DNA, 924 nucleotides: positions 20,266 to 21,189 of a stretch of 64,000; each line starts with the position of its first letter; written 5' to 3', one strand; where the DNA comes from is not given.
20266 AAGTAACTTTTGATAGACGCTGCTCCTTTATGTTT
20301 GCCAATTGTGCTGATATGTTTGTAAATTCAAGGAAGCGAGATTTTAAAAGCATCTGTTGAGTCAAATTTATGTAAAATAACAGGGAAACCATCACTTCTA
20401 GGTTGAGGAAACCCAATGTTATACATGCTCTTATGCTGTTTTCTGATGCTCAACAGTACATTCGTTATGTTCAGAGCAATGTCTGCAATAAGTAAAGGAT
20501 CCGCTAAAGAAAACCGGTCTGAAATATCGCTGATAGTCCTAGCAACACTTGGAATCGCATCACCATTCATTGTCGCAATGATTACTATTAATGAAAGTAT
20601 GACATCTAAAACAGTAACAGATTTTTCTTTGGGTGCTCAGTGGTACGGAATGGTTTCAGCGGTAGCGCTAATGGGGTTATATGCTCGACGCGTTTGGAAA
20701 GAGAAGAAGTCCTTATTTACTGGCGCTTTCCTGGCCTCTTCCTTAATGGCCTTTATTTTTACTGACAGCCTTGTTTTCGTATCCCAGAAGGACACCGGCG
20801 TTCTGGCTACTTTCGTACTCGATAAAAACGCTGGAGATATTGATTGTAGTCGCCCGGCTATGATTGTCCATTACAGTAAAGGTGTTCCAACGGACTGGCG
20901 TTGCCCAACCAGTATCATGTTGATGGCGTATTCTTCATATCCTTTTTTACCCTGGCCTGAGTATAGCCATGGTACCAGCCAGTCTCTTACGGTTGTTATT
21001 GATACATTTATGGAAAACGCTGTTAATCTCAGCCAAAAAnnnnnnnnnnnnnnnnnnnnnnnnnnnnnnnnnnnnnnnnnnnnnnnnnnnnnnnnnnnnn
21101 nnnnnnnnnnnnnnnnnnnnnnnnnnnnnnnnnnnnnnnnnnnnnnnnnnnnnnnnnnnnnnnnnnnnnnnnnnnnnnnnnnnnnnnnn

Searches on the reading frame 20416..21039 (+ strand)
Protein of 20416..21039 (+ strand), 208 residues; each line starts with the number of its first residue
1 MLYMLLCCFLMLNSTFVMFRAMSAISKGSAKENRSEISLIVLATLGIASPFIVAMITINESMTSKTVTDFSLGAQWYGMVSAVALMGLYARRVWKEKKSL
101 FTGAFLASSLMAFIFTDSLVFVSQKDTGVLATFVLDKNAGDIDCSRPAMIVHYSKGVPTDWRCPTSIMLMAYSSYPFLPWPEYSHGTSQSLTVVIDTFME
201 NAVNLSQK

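Call 4: search_protein_families(library=pfam, proteins=[window:20416-21039:+], max_evalue=0.01)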
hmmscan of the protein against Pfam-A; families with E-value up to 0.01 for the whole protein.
window:20416-21039:+ (208 aa): 2 families
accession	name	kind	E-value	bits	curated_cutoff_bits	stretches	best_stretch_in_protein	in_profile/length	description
PF03779.20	SPW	-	0.0027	18.6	31.5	0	40-132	7-89/93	SPW repeat domain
PF09900.14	DUF2127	-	0.0072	17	24.3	0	45-99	45-99/140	Predicted membrane protein (DUF2127)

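Call 8: search_protein_families(library=ncbifam, proteins=[window:20416-21039:+], max_evalue=0.1)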
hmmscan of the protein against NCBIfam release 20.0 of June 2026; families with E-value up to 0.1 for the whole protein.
window:20416-21039:+ (208 aa): 3 families
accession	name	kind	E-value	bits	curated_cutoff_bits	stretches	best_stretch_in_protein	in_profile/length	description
NF033792.0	ActS_PrrB_HisK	equivalog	0.0046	15.9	350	1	15-102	97-184/423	ActS/PrrB/RegB family redox-sensitive histidine kinase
NF045988.1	HisKinRegBRhodob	equivalog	0.0069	14.7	570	1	37-109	129-200/462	sensor histidine kinase RegB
NF010401.0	PRK13825.1-5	equivalog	0.073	12.2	500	1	9-129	86-200/407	conjugal transfer protein TraB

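Call 9: search_protein_families(library=padloc, proteins=[window:20416-21039:+], max_evalue=0.1)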
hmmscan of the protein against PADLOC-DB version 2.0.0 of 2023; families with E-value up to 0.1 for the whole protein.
window:20416-21039:+ (208 aa): 0 families

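Call 10: search_protein_families(library=phrogs, proteins=[window:20416-21039:+], max_evalue=0.1)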
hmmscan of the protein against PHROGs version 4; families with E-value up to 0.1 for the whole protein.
window:20416-21039:+ (208 aa): 0 families

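Call 67: search_dna_similar(query=window:20416-21039:+, collection=plasmids, mode=protein, max_rows=30, rows=spread, max_evalue=0.01)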
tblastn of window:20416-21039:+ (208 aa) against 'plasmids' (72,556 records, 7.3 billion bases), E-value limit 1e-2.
Records with a match: 1587; places in all: 1598; records where one place covers at least 80% of the query: 1434.
Best place of each record, by identity: >=99% 1091; 95-99% 9; 90-95% 3; 80-90% 2; <60% 482.
By first word of the organism name: Escherichia 461; Salmonella 347; Enterobacter 314; Klebsiella 196; Citrobacter 128; Providencia 28; Pseudomonas 20; Serratia 13; Leclercia 12; Raoultella 10; and 18 more.
By predicted mobility (MOB-suite, as given by PLSDB): conjugative 1325; non-mobilizable 205; mobilizable 57.
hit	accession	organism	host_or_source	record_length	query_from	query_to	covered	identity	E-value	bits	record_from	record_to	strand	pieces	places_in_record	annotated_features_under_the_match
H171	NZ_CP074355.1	Escherichia coli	bovine,whole organism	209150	13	208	94%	100.0%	6e-100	410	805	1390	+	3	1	hypothetical protein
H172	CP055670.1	Escherichia coli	culture,Pooled pig faecal samples ...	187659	13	208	94%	100.0%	9e-128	403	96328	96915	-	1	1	hypothetical protein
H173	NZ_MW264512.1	Salmonella enterica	-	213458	13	208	94%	100.0%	9e-128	403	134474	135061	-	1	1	hypothetical protein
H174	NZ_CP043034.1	Escherichia coli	Homo sapiens,blood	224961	13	208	94%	100.0%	9e-128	403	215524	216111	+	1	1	hypothetical protein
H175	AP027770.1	Escherichia coli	Homo sapiens,whole organism,feces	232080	13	208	94%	100.0%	9e-128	403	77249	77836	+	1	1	hypothetical protein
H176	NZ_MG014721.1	Escherichia coli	duck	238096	13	208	94%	100.0%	9e-128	403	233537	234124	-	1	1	hypothetical protein (x2)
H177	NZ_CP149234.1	Salmonella enterica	Homo sapiens,single cell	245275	13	208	94%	100.0%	9e-128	403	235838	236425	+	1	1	hypothetical protein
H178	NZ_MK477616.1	Salmonella enterica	Homo sapiens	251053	13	208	94%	100.0%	9e-128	403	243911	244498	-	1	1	hypothetical protein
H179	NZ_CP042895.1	Escherichia coli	food,raw milk cheese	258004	13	208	94%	100.0%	9e-128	403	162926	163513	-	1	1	hypothetical protein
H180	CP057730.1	Escherichia coli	culture,Pooled pig faecal samples ...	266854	13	208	94%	100.0%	9e-128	403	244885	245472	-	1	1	hypothetical protein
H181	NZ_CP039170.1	Salmonella enterica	Homo sapiens,stool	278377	13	208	94%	100.0%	9e-128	403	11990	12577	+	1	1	hypothetical protein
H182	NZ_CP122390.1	Klebsiella pneumoniae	Homo sapiens,sputum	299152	13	208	94%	100.0%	9e-128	403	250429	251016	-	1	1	hypothetical protein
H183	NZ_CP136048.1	Citrobacter freundii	Homo sapiens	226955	13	208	94%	99.5%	1e-126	400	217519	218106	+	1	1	hypothetical protein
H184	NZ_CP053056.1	Salmonella enterica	swine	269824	13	208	94%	99.5%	1e-126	400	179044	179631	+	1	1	hypothetical protein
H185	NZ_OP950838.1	Enterobacter kobei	Homo sapiens,blood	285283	13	208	94%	99.5%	1e-126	400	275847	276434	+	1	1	hypothetical protein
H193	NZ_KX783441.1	Klebsiella pneumoniae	-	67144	18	208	92%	45.4%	7e-47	171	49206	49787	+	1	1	hypothetical protein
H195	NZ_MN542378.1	Klebsiella pneumoniae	-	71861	17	201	89%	31.9%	3e-24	106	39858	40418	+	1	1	hypothetical protein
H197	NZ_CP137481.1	Citrobacter portucalensis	Homo sapiens,urine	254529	31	208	86%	27.0%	1e-12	73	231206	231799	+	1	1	hypothetical protein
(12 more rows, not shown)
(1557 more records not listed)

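Call 68: get_annotated_region(hit=H193, flank=4000)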
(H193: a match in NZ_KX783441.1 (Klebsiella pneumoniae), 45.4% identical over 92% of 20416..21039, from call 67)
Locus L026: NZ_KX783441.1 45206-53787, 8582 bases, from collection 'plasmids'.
description: Klebsiella pneumoniae strain KP4368 plasmid pKP4368, complete sequence
organism: Klebsiella pneumoniae (NCBI taxid 573)
taxonomy: Bacteria; Pseudomonadota; Gammaproteobacteria; Enterobacterales; Enterobacteriaceae; Klebsiella; Klebsiella pneumoniae
host: -; source: -; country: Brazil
typing (MOB-suite, as given by PLSDB): conjugative; replicon IncL/M; relaxase MOBP; mating-pair formation MPF_I
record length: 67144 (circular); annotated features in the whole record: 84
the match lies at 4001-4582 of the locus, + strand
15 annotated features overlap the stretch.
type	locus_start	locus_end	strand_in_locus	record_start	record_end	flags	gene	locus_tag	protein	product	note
CDS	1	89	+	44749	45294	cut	-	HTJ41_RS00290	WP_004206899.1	hypothetical protein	-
CDS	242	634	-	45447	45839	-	-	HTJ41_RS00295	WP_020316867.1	hypothetical protein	-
CDS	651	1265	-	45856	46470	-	-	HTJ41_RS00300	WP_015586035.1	hypothetical protein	-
CDS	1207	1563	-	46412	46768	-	-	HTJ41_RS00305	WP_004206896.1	hypothetical protein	-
CDS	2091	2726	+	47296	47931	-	-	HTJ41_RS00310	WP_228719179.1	type II toxin-antitoxin system RelB/DinJ family antitoxin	-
CDS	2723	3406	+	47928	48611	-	-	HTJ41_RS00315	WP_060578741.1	hypothetical protein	-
CDS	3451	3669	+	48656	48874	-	-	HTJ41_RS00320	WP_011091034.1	hypothetical protein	-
CDS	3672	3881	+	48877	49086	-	-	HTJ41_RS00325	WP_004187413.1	hypothetical protein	-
CDS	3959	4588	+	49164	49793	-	-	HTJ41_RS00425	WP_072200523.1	hypothetical protein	-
CDS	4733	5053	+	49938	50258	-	-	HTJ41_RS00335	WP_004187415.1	hypothetical protein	-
CDS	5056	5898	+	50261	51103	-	-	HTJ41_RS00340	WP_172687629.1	3'-5' exonuclease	-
CDS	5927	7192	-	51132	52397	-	umuC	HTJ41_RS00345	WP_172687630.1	translesion error-prone DNA polymerase V subunit UmuC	GO:0006281 - DNA repair [Evidence IEA]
CDS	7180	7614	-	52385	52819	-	umuD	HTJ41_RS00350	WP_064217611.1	translesion error-prone DNA polymerase V autoproteolytic subunit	-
CDS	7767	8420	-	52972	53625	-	-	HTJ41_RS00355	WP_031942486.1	type II CAAX endopeptidase family protein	GO:0071586 - CAAX-box protein processing [Evidence IEA]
CDS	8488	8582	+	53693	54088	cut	-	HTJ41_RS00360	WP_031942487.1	DUF1496 domain-containing protein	-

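Call 69: get_annotated_region(hit=H195, flank=4000)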
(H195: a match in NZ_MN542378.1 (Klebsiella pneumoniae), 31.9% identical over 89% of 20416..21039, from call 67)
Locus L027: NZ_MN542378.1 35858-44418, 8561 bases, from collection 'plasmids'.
description: Klebsiella pneumoniae subsp. pneumoniae strain 607 plasmid pKPC2_sg2, complete sequence
organism: Klebsiella pneumoniae (NCBI taxid 72407)
taxonomy: Bacteria; Pseudomonadota; Gammaproteobacteria; Enterobacterales; Enterobacteriaceae; Klebsiella; Klebsiella pneumoniae
host: -; source: -; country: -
typing (MOB-suite, as given by PLSDB): conjugative; replicon IncU; relaxase MOBP; mating-pair formation MPF_T
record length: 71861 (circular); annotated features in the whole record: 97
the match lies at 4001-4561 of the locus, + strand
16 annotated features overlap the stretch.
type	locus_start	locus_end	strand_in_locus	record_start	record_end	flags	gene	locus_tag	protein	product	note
CDS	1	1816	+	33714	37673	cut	-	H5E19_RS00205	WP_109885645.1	zincin-like metallopeptidase domain-containing protein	-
CDS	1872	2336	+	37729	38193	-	-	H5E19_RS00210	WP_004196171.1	KfrB domain-containing protein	-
CDS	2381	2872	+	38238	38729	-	-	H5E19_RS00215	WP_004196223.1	hypothetical protein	-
CDS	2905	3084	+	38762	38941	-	-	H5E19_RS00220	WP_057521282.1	Hha/YmoA family nucleoid-associated regulatory protein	-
CDS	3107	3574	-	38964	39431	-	-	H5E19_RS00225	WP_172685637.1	hypothetical protein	-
CDS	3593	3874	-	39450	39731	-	-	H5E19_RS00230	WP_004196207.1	hypothetical protein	-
CDS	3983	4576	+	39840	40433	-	-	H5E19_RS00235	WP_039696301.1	hypothetical protein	-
CDS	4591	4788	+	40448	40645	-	-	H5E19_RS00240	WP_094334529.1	hypothetical protein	-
CDS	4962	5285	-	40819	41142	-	-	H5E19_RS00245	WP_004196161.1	hypothetical protein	-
CDS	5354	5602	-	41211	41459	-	-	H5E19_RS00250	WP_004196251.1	hypothetical protein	-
CDS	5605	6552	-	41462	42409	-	-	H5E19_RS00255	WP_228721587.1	hypothetical protein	-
CDS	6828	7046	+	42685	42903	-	-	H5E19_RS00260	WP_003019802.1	hypothetical protein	-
CDS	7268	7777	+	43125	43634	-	-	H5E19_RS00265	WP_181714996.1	hypothetical protein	-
CDS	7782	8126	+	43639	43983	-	-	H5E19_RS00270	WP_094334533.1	hypothetical protein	-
CDS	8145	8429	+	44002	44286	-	-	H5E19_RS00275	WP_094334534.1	hypothetical protein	-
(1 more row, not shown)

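Call 70: get_annotated_region(hit=H197, flank=4000)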
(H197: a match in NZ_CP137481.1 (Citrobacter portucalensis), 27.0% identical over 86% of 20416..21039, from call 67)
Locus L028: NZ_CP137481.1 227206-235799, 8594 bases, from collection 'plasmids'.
description: Citrobacter portucalensis strain F321 plasmid pF321-1, complete sequence
organism: Citrobacter portucalensis (NCBI taxid 1639133)
taxonomy: Bacteria; Pseudomonadota; Gammaproteobacteria; Enterobacterales; Enterobacteriaceae; Citrobacter; Citrobacter portucalensis
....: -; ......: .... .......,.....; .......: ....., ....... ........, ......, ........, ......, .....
typing (MOB-suite, as given by PLSDB): mobilizable; replicon Col(VCM04); relaxase MOBH
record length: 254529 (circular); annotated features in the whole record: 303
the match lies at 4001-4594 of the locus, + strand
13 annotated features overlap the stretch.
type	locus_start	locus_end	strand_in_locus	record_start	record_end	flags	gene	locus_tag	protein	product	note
CDS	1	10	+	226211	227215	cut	-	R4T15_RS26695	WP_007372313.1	ParB family protein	-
CDS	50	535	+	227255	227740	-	-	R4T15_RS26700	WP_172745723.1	hypothetical protein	-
CDS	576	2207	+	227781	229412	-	-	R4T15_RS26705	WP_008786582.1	ATP-binding protein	-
CDS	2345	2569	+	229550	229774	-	-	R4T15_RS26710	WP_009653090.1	hypothetical protein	-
CDS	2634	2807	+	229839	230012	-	-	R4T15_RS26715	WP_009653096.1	hypothetical protein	-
CDS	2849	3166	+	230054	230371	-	-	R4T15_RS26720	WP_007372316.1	hypothetical protein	-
CDS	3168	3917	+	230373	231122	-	-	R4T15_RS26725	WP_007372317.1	hypothetical protein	-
CDS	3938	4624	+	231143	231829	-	-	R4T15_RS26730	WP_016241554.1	hypothetical protein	-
CDS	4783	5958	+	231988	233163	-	-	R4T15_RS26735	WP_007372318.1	ParB/RepB/Spo0J family partition protein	-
CDS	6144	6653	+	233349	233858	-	-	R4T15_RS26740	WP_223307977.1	hypothetical protein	-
CDS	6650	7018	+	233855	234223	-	-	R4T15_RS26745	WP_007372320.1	hypothetical protein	-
CDS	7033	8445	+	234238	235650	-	dnaB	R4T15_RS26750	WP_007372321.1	replicative DNA helicase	GO:0006260 - DNA replication [Evidence IEA]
CDS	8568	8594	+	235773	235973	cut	-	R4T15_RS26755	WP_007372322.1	hypothetical protein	-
